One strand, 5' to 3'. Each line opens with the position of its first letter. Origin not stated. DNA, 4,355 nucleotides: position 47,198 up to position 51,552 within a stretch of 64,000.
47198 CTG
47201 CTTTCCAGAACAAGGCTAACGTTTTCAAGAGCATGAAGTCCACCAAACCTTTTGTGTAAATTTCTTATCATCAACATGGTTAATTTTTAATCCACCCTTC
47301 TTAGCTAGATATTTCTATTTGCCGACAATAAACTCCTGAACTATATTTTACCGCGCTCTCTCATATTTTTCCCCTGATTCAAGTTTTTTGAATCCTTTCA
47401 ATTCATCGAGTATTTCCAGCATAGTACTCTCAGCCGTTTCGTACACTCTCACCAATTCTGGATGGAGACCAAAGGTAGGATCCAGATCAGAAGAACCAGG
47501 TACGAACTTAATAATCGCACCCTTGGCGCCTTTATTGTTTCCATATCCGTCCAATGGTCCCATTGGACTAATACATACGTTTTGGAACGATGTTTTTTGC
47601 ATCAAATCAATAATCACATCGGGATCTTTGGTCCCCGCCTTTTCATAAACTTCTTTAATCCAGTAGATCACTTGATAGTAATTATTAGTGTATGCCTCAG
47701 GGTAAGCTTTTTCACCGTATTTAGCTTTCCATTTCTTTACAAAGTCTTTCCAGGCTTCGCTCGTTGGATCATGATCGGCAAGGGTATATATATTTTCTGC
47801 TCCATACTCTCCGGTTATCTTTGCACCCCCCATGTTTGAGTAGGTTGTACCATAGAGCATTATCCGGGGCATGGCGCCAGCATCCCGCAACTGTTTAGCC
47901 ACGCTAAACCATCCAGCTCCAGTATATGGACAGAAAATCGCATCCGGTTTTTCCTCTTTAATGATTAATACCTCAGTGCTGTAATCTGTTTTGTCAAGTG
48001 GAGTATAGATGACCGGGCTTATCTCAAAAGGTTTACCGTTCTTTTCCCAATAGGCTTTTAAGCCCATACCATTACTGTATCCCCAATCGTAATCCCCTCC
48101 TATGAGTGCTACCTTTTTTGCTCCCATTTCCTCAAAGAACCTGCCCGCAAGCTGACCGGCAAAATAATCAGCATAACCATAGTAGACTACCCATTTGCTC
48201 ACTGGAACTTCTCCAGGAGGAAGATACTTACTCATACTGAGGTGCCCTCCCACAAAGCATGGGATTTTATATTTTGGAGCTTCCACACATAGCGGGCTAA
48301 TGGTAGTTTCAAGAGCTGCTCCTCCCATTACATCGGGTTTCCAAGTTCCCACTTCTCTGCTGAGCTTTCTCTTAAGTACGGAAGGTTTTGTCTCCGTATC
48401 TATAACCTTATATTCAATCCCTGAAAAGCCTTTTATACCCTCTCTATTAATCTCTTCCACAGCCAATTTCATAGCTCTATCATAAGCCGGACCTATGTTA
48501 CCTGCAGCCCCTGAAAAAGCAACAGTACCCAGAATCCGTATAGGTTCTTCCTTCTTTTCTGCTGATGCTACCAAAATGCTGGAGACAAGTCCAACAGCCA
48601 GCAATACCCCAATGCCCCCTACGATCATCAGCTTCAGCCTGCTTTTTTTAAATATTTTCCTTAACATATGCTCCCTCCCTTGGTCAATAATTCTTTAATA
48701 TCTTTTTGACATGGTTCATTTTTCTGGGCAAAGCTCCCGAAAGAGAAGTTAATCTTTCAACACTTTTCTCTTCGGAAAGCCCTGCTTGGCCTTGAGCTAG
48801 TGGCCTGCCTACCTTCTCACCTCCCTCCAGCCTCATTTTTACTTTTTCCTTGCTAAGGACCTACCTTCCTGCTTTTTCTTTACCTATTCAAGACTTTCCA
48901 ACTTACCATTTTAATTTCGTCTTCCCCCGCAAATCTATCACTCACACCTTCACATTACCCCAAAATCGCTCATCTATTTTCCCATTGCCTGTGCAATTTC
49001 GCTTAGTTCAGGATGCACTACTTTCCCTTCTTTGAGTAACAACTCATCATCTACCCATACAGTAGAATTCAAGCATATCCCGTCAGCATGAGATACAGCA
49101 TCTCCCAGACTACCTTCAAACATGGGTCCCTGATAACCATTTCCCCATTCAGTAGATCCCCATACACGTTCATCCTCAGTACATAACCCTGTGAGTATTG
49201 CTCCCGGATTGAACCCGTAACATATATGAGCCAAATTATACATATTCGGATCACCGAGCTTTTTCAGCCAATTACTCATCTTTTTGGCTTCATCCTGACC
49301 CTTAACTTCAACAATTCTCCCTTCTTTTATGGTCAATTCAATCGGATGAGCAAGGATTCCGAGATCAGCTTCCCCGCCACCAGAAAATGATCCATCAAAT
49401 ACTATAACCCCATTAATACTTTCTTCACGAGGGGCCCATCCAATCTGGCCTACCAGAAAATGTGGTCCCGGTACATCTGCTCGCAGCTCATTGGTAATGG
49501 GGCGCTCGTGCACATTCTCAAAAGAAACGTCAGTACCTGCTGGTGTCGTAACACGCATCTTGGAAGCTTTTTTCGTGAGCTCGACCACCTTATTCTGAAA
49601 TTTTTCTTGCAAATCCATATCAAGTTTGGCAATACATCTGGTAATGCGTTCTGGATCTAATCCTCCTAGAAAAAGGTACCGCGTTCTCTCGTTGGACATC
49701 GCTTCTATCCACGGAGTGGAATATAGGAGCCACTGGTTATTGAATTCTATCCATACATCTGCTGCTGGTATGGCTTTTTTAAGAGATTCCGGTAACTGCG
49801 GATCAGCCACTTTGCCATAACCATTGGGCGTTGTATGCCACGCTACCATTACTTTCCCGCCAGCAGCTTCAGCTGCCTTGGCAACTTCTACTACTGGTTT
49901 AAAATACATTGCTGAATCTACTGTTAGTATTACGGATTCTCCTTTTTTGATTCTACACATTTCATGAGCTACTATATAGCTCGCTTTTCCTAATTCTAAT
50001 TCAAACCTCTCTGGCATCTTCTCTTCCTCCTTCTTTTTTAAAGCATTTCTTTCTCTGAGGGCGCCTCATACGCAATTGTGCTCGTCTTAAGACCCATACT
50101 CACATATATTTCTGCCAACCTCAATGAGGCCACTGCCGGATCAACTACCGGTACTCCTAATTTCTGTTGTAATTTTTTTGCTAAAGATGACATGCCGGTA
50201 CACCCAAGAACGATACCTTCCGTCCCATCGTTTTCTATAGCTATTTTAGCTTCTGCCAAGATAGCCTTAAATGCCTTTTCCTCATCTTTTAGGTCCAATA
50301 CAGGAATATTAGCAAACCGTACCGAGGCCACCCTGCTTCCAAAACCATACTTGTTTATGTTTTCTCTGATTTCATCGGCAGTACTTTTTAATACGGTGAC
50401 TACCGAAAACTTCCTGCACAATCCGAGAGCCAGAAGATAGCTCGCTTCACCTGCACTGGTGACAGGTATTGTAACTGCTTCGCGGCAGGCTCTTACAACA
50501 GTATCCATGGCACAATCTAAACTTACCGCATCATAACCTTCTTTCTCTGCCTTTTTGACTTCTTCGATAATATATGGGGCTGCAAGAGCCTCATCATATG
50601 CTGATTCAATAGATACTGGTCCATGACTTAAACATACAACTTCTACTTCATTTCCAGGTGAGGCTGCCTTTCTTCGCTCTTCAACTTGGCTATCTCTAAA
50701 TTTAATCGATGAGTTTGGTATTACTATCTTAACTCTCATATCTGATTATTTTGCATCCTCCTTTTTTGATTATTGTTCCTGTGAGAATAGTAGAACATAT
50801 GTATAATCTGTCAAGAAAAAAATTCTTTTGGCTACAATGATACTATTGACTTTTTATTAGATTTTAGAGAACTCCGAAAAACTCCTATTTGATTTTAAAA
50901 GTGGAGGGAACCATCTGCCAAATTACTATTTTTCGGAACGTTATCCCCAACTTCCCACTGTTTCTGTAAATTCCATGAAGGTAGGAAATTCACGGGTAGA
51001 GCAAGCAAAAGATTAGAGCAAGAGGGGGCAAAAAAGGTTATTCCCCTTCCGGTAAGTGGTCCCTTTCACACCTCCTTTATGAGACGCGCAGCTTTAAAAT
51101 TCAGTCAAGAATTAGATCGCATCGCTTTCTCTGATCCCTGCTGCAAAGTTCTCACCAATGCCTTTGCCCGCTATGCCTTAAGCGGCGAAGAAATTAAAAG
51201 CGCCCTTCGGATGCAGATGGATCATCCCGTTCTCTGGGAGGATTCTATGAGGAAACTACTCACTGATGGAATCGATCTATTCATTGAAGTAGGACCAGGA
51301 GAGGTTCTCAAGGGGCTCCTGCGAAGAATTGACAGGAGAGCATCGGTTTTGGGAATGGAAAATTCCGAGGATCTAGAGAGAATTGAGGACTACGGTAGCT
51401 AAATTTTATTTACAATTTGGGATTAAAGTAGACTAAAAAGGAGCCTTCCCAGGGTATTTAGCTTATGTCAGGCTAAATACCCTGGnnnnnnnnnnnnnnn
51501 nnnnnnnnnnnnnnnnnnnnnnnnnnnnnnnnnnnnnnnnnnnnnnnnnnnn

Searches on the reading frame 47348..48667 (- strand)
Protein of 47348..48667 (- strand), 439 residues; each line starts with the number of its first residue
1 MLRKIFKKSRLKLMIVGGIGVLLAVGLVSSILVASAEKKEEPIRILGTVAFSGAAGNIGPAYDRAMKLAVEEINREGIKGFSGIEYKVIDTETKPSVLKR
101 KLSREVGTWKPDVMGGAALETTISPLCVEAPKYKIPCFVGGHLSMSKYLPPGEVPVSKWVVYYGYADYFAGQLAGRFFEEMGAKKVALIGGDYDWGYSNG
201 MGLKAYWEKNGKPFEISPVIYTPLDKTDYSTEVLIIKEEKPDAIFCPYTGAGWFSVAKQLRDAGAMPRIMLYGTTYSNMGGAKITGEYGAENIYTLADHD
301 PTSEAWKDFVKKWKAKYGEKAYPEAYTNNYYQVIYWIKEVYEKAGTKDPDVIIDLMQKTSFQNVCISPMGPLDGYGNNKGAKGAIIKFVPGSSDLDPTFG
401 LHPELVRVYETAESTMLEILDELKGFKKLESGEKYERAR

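Call 7: search_protein_families(library=pfam, proteins=[window:47348-48667:-])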
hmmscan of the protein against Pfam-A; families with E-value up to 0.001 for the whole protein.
window:47348-48667:- (439 aa): 3 families
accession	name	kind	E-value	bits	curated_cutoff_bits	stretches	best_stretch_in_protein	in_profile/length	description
PF13458.12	Peripla_BP_6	-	7.4e-42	144.7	31.7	1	42-372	1-320/343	Periplasmic binding protein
PF13433.12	Peripla_BP_5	-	2.7e-20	73.2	27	1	157-363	107-313/363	Periplasmic binding protein domain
PF01094.35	ANF_receptor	-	7.3e-06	25.7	25.4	1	64-352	4-301/353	Receptor family ligand binding region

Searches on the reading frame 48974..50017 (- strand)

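Call 7: search_protein_families(library=pfam, proteins=[window:48974-50017:-])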
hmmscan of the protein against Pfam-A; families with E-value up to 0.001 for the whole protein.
window:48974-50017:- (347 aa): 0 families

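Call 13: search_protein_families(library=pfam, proteins=[window:48974-50017:-], max_evalue=0.1)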
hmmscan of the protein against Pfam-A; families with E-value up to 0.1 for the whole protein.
window:48974-50017:- (347 aa): 1 family
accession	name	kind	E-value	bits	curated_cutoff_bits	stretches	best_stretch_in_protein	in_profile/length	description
PF02073.20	Peptidase_M29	-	0.064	12.5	27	0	191-249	248-301/406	Thermophilic metalloprotease (M29)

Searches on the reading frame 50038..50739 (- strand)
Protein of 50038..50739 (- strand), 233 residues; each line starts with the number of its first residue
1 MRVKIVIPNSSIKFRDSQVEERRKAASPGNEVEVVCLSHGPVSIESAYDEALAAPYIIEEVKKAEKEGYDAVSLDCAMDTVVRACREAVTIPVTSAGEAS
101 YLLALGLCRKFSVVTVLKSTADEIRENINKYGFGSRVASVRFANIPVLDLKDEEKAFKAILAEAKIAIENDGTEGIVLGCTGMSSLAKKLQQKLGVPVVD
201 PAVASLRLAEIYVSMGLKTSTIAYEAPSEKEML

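Call 7: search_protein_families(library=pfam, proteins=[window:50038-50739:-])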
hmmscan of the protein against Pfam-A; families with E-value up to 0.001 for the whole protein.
window:50038-50739:- (233 aa): 2 families
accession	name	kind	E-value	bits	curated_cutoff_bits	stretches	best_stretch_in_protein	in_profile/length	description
PF01177.27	Asp_Glu_race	-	2.1e-47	162.1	31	1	5-208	3-210/211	Asp/Glu/Hydantoin racemase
PF02548.21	Pantoate_transf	-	0.00019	21.4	28.7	0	53-97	159-203/259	Ketopantoate hydroxymethyltransferase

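Call 50: search_protein_families(library=pfam, proteins=[L107:735-1466:+, L107:1675-2631:+, L107:2849-3958:+, L107:4038-4469:+, L107:6112-6696:+, L107:7088-7696:-, L108:4610-5158:+, L108:6205-7125:+, L108:7480-8835:+, L108:10202-11092:+], max_evalue=0.01)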
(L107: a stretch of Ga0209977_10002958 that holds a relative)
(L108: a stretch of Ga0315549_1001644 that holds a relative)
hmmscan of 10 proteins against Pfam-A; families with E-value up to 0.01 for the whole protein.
L107:735-1466:+ (243 aa): 2 families
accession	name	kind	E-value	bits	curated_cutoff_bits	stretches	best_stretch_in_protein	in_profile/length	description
PF21948.1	LplA-B_cat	-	3.1e-26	93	27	1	16-185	1-152/200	Lipoyl protein ligase A/B catalytic domain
PF03099.24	BPL_LplA_LipB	-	1.2e-14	54.8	21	1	56-180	5-131/133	Biotin/lipoate A/B protein ligase family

L107:1675-2631:+ (318 aa): 1 family
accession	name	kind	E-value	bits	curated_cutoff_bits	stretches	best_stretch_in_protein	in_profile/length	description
PF01261.30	AP_endonuc_2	-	1.3e-10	41.8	31.1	1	41-309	4-245/249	Xylose isomerase-like TIM barrel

L107:2849-3958:+ (369 aa): 2 families
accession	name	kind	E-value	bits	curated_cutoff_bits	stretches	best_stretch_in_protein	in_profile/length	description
PF01168.26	Ala_racemase_N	-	3.5e-31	109.1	24.1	1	28-251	4-218/220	Alanine racemase, N-terminal domain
PF14031.13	D-ser_dehydrat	-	3.2e-19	69.8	22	1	264-351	1-97/97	Putative serine dehydratase domain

L107:4038-4469:+ (143 aa): 1 family
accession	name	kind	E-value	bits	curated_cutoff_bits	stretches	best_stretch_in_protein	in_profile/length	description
PF13669.12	Glyoxalase_4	-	1.5e-10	41.8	27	1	2-104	14-97/109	Glyoxalase/Bleomycin resistance protein/Dioxygenase superfamily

L107:6112-6696:+ (194 aa): 1 family
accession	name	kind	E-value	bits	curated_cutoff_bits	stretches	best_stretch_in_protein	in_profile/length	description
PF01380.27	SIS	-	6.7e-08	32.8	25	1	42-141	2-107/131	SIS domain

L107:7088-7696:- (202 aa): 0 families

L108:4610-5158:+ (182 aa): 2 families
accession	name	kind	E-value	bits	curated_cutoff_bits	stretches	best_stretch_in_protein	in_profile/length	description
PF04542.20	Sigma70_r2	-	7.7e-09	35.7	24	1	7-68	2-67/71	Sigma-70 region 2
PF04545.22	Sigma70_r4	-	8.3e-05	22.5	24.1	1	131-162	16-44/50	Sigma-70, region 4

L108:6205-7125:+ (306 aa): 1 family
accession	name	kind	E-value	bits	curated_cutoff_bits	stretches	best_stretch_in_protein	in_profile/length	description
PF01261.30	AP_endonuc_2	-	1.4e-31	110.5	31.1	1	28-298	5-246/249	Xylose isomerase-like TIM barrel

L108:7480-8835:+ (451 aa): 1 family
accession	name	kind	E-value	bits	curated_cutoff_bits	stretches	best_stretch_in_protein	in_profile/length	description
PF00202.27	Aminotran_3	-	2.3e-64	218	30.5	1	31-438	12-399/403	Aminotransferase class-III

L108:10202-11092:+ (296 aa): 1 family
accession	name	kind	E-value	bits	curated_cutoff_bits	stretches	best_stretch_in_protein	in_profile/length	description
PF01261.30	AP_endonuc_2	-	2.7e-33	116.1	31.1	1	21-273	3-231/249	Xylose isomerase-like TIM barrel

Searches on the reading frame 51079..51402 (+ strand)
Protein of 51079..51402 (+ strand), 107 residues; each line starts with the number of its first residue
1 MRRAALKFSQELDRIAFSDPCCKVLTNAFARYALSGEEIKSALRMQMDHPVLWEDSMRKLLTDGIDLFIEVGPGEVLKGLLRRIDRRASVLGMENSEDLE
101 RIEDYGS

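Call 7: search_protein_families(library=pfam, proteins=[window:51079-51402:+])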
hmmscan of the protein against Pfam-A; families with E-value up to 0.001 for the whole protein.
window:51079-51402:+ (107 aa): 0 families

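Call 50: search_protein_families(library=pfam, proteins=[L107:735-1466:+, L107:1675-2631:+, L107:2849-3958:+, L107:4038-4469:+, L107:6112-6696:+, L107:7088-7696:-, L108:4610-5158:+, L108:6205-7125:+, L108:7480-8835:+, L108:10202-11092:+], max_evalue=0.01)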
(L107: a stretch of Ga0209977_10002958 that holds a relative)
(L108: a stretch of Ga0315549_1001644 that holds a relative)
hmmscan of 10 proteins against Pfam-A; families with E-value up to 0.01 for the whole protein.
L107:735-1466:+ (243 aa): 2 families
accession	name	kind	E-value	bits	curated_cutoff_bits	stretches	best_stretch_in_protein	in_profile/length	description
PF21948.1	LplA-B_cat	-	3.1e-26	93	27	1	16-185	1-152/200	Lipoyl protein ligase A/B catalytic domain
PF03099.24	BPL_LplA_LipB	-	1.2e-14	54.8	21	1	56-180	5-131/133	Biotin/lipoate A/B protein ligase family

L107:1675-2631:+ (318 aa): 1 family
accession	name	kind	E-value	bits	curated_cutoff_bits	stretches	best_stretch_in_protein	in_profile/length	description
PF01261.30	AP_endonuc_2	-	1.3e-10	41.8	31.1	1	41-309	4-245/249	Xylose isomerase-like TIM barrel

L107:2849-3958:+ (369 aa): 2 families
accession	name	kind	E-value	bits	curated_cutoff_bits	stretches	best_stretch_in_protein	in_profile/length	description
PF01168.26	Ala_racemase_N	-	3.5e-31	109.1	24.1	1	28-251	4-218/220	Alanine racemase, N-terminal domain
PF14031.13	D-ser_dehydrat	-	3.2e-19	69.8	22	1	264-351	1-97/97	Putative serine dehydratase domain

L107:4038-4469:+ (143 aa): 1 family
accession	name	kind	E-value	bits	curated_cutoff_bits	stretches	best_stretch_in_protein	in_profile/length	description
PF13669.12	Glyoxalase_4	-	1.5e-10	41.8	27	1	2-104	14-97/109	Glyoxalase/Bleomycin resistance protein/Dioxygenase superfamily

L107:6112-6696:+ (194 aa): 1 family
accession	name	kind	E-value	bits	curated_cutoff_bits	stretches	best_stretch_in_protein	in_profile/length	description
PF01380.27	SIS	-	6.7e-08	32.8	25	1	42-141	2-107/131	SIS domain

L107:7088-7696:- (202 aa): 0 families

L108:4610-5158:+ (182 aa): 2 families
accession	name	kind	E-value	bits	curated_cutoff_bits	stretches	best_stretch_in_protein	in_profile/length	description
PF04542.20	Sigma70_r2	-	7.7e-09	35.7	24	1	7-68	2-67/71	Sigma-70 region 2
PF04545.22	Sigma70_r4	-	8.3e-05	22.5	24.1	1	131-162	16-44/50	Sigma-70, region 4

L108:6205-7125:+ (306 aa): 1 family
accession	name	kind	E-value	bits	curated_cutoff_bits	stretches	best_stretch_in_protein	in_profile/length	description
PF01261.30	AP_endonuc_2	-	1.4e-31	110.5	31.1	1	28-298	5-246/249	Xylose isomerase-like TIM barrel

L108:7480-8835:+ (451 aa): 1 family
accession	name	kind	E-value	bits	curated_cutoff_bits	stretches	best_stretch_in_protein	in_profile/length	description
PF00202.27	Aminotran_3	-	2.3e-64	218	30.5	1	31-438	12-399/403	Aminotransferase class-III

L108:10202-11092:+ (296 aa): 1 family
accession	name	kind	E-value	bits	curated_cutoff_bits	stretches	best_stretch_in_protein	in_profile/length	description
PF01261.30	AP_endonuc_2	-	2.7e-33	116.1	31.1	1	21-273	3-231/249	Xylose isomerase-like TIM barrel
